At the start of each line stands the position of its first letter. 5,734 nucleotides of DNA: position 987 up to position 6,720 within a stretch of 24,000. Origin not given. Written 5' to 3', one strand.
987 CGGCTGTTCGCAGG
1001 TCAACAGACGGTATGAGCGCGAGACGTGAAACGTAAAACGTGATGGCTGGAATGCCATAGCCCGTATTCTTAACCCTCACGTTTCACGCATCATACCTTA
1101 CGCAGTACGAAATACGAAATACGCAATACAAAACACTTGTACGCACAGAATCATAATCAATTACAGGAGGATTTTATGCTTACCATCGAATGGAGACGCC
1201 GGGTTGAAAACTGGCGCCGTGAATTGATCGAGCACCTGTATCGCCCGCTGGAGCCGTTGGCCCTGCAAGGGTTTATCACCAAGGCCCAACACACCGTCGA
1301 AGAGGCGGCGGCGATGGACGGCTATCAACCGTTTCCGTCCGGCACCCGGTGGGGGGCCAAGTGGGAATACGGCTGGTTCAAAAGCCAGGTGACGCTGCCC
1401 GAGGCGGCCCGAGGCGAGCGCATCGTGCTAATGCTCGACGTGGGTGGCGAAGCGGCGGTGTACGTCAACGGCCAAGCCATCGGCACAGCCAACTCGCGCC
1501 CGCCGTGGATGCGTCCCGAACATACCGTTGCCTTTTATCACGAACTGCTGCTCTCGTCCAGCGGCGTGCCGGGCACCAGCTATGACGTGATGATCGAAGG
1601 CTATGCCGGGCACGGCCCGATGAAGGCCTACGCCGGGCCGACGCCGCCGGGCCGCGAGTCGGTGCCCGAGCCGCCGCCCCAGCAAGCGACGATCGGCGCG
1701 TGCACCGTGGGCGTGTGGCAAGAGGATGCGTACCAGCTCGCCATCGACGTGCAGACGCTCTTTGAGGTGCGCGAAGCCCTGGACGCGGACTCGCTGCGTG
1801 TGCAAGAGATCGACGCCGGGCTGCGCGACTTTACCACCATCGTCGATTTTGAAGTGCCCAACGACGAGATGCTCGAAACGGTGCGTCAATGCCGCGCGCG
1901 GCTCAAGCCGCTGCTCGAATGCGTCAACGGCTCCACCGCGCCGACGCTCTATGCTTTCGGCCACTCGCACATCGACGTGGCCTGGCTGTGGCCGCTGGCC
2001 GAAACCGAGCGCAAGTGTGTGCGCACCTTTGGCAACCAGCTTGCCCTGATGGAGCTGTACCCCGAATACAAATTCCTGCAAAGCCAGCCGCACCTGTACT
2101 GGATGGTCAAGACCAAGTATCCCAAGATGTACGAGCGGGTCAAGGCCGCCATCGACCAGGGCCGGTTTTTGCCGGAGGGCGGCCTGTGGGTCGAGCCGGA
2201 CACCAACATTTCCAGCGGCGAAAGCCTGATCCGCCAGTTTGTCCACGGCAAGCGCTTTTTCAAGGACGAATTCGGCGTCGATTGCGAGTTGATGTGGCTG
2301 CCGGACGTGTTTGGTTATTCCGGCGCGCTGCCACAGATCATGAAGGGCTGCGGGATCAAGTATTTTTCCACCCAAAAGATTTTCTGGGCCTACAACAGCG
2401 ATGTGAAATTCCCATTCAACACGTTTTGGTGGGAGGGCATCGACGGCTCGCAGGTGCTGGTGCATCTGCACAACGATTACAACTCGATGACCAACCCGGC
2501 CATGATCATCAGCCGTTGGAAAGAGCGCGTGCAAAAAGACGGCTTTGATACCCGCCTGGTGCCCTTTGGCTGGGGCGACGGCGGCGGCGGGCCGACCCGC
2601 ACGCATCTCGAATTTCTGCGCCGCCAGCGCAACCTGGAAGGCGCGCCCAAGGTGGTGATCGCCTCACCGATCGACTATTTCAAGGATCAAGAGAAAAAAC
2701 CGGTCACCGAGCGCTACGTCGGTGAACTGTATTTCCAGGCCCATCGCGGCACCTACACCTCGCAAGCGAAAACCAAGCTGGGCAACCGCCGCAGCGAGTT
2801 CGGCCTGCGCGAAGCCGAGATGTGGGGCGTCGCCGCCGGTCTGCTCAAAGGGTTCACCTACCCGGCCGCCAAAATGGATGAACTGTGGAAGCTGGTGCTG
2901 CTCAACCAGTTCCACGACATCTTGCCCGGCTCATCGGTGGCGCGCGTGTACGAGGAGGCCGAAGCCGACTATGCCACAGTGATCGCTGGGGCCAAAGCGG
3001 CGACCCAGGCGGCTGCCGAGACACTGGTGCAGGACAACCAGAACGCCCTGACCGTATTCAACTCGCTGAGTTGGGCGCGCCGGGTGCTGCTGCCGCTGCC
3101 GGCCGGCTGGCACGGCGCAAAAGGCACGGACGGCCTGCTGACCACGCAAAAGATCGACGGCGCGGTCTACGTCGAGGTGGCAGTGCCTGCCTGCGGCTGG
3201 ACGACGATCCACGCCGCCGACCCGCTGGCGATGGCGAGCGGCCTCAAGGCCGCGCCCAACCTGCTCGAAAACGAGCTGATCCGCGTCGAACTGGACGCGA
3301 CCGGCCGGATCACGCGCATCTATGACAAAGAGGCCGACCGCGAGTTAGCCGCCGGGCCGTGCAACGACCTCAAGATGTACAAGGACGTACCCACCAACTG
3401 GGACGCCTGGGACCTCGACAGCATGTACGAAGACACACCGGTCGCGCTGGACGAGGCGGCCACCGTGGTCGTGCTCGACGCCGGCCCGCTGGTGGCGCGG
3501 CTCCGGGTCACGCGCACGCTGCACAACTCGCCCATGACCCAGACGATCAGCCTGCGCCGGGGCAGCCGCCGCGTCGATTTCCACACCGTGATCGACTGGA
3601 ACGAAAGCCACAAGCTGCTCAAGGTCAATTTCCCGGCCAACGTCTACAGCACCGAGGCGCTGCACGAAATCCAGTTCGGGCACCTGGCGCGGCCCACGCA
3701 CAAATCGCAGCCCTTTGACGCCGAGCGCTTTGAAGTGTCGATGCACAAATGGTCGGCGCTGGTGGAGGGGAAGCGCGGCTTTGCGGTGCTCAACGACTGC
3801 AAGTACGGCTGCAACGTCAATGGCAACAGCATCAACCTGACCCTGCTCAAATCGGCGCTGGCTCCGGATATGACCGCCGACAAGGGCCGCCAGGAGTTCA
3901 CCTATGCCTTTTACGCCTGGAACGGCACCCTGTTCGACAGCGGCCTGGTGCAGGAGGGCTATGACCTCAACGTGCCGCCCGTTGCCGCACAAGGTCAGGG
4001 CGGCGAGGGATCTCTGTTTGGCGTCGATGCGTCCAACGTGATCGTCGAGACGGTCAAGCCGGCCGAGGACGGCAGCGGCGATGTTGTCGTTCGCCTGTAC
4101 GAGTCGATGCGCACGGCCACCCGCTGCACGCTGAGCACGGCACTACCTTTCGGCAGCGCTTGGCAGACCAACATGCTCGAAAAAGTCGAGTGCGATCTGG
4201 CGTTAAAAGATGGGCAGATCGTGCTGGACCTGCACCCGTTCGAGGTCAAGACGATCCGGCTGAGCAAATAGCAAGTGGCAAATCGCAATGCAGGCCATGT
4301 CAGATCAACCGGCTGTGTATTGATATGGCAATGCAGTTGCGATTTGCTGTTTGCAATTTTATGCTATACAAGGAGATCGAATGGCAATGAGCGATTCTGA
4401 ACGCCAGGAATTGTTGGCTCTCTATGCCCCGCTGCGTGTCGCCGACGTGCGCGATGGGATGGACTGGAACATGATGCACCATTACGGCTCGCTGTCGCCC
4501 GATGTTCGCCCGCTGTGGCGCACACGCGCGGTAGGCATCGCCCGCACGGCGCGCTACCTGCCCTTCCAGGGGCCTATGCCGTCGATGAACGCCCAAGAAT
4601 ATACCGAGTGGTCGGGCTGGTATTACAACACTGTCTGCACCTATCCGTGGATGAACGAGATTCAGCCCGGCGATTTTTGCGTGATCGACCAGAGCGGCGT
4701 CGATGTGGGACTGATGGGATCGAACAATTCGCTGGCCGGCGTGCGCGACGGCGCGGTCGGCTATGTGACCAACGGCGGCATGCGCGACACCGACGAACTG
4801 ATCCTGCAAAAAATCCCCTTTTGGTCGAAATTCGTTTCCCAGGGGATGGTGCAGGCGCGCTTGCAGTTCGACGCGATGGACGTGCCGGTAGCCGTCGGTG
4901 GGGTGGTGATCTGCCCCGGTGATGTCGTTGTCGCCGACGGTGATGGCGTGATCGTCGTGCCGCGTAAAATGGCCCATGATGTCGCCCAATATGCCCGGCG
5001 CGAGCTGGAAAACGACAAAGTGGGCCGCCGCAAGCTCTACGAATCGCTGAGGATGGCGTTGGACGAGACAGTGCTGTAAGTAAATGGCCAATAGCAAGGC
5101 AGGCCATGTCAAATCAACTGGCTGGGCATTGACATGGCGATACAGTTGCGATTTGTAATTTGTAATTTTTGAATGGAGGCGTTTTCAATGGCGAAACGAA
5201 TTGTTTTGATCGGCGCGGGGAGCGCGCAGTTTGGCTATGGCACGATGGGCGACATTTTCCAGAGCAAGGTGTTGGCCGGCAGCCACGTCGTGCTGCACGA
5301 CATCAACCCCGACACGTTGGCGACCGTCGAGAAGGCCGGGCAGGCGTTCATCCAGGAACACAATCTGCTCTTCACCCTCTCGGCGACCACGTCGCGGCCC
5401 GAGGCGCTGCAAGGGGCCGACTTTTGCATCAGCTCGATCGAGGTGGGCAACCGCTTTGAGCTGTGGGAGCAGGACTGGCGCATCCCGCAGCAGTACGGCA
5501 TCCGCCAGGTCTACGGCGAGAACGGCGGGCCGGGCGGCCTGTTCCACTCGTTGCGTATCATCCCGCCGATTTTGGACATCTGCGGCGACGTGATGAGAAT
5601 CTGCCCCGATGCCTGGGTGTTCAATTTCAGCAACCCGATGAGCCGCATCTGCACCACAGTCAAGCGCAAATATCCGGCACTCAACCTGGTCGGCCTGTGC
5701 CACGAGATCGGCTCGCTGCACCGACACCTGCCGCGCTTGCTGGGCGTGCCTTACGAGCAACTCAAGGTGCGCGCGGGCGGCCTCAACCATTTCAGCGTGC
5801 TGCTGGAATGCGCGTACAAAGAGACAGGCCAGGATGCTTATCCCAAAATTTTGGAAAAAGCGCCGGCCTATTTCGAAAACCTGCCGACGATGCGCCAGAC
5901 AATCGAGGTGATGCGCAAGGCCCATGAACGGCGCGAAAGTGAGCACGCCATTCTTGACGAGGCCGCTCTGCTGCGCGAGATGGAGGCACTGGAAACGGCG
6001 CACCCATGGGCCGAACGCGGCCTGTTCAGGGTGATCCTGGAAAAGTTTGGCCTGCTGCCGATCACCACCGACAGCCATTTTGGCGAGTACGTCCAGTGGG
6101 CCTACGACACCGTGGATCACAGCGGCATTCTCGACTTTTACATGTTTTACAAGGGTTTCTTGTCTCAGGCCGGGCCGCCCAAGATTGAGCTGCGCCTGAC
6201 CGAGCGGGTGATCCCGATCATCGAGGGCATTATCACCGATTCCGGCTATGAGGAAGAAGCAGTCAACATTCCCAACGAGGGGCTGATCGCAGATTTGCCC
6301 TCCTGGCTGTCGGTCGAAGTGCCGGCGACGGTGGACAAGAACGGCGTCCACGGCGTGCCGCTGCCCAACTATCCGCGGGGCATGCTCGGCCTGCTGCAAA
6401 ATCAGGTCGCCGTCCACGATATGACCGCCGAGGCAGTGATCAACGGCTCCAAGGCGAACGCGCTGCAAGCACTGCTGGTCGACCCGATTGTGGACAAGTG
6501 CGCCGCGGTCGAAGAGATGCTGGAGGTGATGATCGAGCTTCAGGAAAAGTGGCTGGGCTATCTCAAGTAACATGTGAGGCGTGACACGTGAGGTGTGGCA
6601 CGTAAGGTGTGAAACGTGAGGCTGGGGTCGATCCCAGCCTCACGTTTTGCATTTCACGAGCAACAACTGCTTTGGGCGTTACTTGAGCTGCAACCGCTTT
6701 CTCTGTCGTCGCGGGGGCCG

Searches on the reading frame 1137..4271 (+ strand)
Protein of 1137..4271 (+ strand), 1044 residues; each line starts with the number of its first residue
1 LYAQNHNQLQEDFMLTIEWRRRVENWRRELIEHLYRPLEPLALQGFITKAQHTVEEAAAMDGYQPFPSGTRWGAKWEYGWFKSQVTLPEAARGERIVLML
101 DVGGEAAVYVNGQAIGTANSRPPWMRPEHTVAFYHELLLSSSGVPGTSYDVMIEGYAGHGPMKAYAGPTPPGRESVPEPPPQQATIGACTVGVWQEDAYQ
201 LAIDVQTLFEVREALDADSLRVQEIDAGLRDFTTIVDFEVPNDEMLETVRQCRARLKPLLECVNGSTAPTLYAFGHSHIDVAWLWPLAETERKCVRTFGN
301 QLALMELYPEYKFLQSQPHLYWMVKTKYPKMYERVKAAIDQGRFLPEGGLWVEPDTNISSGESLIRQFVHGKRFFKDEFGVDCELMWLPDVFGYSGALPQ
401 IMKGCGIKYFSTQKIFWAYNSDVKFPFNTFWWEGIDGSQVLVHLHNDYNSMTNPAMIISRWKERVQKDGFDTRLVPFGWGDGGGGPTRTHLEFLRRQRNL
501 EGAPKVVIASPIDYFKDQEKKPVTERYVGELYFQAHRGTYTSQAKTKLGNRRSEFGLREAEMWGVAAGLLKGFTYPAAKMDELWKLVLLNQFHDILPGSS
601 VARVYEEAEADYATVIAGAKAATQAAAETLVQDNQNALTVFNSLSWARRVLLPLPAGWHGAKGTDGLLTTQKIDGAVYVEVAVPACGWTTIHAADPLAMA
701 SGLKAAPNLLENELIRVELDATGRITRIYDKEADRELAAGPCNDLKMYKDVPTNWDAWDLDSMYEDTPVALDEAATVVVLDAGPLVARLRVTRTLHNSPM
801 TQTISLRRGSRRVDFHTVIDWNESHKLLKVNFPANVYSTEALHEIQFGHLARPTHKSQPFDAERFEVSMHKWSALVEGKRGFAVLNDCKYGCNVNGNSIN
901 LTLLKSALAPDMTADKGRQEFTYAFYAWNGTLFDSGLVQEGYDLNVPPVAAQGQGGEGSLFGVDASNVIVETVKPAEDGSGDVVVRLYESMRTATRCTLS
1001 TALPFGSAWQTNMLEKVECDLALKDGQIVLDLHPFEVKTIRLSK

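Call 6: search_protein_families(library=pfam, proteins=[window:1137-4271:+], max_evalue=0.00001)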
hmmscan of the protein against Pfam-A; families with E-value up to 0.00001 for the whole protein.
window:1137-4271:+ (1044 aa): 4 families
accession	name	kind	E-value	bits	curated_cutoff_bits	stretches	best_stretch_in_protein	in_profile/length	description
PF01074.27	Glyco_hydro_38N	-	4.7e-82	275.9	25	1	271-521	2-258/270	Glycosyl hydrolases family 38 N-terminal domain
PF07748.19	Glyco_hydro_38C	-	6.4e-60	203.4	25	1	710-912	1-205/206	Glycosyl hydrolases family 38 C-terminal domain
PF09261.16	Alpha-mann_mid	-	2e-28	98.7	31.1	1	535-630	2-96/96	Alpha mannosidase middle domain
PF17677.7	Glyco_hydro38C2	-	1.5e-15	57.5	22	1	967-1040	1-72/72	Glycosyl hydrolases family 38 C-terminal beta sandwich domain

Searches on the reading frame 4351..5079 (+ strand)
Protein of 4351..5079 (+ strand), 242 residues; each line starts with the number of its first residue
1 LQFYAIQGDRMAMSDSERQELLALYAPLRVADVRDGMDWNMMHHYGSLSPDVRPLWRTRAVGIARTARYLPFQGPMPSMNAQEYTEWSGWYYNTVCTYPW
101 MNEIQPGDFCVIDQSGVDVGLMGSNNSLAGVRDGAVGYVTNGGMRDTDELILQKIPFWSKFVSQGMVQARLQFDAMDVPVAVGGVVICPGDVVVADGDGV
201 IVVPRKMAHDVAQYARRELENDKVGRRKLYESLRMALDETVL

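Call 6: search_protein_families(library=pfam, proteins=[window:4351-5079:+], max_evalue=0.00001)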
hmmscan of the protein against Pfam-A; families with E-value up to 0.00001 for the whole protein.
window:4351-5079:+ (242 aa): 1 family
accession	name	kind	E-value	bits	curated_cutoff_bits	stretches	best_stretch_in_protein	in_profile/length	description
PF03737.21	RraA-like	-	8.8e-24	84.9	24.5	1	31-202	2-152/152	Aldolase/RraA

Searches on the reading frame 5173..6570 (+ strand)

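Call 6: search_protein_families(library=pfam, proteins=[window:5173-6570:+], max_evalue=0.00001)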
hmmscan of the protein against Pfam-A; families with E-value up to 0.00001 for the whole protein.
window:5173-6570:+ (465 aa): 2 families
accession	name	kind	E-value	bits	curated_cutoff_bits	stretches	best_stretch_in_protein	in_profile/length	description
PF02056.22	Glyco_hydro_4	-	4.2e-44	150.7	23.2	1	9-190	1-181/183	Family 4 glycosyl hydrolase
PF11975.13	Glyco_hydro_4C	-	4.4e-32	112.2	24.1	1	203-440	3-211/211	Family 4 glycosyl hydrolase C-terminal domain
